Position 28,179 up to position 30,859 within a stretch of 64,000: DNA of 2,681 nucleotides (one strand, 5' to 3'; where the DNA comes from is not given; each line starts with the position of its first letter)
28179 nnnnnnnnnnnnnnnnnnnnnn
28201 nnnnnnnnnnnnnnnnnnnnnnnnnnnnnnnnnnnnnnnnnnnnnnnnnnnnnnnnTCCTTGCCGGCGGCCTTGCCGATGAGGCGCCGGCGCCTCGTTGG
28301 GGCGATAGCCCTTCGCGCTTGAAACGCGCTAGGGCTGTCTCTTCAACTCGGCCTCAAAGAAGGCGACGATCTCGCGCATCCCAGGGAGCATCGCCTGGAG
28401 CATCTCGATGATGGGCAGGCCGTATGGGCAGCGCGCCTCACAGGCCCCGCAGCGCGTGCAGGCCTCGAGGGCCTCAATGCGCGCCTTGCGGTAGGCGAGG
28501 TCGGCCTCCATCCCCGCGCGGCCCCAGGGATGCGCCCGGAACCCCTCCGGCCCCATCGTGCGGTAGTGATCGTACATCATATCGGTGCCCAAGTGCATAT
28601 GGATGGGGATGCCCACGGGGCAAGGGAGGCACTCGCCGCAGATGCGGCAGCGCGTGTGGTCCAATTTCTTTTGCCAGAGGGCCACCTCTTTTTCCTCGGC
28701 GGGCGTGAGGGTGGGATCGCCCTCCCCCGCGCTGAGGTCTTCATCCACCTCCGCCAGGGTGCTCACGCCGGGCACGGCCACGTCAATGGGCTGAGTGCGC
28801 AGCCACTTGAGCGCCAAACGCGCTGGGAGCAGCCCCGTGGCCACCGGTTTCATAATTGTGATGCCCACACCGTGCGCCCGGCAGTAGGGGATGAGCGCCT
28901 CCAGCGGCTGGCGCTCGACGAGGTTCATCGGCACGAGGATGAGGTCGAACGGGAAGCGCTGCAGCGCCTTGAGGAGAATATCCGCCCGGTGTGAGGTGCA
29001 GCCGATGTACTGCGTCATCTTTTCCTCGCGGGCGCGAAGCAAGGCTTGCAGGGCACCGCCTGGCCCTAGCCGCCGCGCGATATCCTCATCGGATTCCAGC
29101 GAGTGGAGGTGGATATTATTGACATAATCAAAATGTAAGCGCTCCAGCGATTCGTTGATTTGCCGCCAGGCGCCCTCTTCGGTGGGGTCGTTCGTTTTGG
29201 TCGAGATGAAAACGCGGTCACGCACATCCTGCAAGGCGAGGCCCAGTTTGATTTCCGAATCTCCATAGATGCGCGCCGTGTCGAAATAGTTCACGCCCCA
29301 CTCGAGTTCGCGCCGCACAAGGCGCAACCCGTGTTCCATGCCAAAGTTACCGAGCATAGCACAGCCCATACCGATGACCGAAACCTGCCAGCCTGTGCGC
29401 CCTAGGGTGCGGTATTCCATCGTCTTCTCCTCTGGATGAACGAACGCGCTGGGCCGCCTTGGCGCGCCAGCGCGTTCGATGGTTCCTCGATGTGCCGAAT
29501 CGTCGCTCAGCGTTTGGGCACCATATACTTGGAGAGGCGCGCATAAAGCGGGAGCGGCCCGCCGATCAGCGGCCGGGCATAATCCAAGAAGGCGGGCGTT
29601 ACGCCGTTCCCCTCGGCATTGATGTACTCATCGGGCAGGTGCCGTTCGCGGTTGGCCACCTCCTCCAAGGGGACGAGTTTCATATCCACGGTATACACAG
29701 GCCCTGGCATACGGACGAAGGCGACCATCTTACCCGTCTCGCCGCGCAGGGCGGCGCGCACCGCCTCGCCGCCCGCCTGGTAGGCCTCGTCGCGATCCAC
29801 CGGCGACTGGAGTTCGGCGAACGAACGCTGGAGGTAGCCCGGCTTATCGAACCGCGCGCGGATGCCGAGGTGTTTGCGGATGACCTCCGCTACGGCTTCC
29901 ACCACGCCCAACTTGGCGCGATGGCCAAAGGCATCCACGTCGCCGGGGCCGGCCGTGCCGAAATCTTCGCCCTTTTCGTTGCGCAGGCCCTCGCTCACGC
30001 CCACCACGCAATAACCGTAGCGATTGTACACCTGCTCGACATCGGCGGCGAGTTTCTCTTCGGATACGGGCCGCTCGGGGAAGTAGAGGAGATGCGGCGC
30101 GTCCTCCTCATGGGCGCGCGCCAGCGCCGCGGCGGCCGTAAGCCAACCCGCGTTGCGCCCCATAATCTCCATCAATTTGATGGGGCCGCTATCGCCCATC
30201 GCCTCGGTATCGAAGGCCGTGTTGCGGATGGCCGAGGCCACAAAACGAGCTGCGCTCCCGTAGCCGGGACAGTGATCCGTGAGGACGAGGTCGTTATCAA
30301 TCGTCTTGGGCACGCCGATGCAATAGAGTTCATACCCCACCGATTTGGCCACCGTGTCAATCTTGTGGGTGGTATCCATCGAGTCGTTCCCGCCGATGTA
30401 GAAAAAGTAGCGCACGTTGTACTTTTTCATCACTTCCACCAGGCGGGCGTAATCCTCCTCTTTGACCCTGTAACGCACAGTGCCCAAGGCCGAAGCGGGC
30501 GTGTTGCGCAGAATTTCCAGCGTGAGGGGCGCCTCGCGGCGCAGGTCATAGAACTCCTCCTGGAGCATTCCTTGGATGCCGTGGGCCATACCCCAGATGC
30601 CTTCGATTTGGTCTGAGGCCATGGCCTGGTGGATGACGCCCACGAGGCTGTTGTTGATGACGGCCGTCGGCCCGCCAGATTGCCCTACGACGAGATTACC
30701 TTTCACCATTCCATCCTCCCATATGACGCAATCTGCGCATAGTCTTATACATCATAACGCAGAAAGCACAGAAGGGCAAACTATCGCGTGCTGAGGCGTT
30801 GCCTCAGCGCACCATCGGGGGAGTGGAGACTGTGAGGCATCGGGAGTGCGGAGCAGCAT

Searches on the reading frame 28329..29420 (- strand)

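Call 16: search_protein_families(library=pfam, proteins=[window:28329-29420:-], max_evalue=0.001)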
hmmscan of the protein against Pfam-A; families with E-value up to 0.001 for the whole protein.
window:28329-29420:- (363 aa): 6 families
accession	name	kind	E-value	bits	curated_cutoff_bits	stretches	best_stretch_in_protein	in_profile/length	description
PF00248.27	Aldo_ket_red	-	1.8e-29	103.2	24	1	16-199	2-198/291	Aldo/keto reductase family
PF13187.11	Fer4_9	-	1e-07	32.3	27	1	257-334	1-50/52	4Fe-4S dicluster domain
PF13183.11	Fer4_8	-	2.7e-07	31.5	27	1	256-335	3-68/68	4Fe-4S dicluster domain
PF13534.11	Fer4_17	-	2.5e-06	28.4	22.2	1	257-335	1-60/61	4Fe-4S dicluster domain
PF12838.12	Fer4_7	-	1.9e-05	25.5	27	0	313-334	31-51/52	4Fe-4S dicluster domain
PF13237.11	Fer4_10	-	7.1e-05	23.1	25.5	1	252-332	3-53/53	4Fe-4S dicluster domain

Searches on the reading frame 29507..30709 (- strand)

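Call 16: search_protein_families(library=pfam, proteins=[window:29507-30709:-], max_evalue=0.001)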
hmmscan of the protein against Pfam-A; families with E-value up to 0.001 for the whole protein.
window:29507-30709:- (400 aa): 1 family
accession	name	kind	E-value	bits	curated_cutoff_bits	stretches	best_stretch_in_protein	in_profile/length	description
PF00365.25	PFK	-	2.1e-52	178.7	30.9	1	6-319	2-276/277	Phosphofructokinase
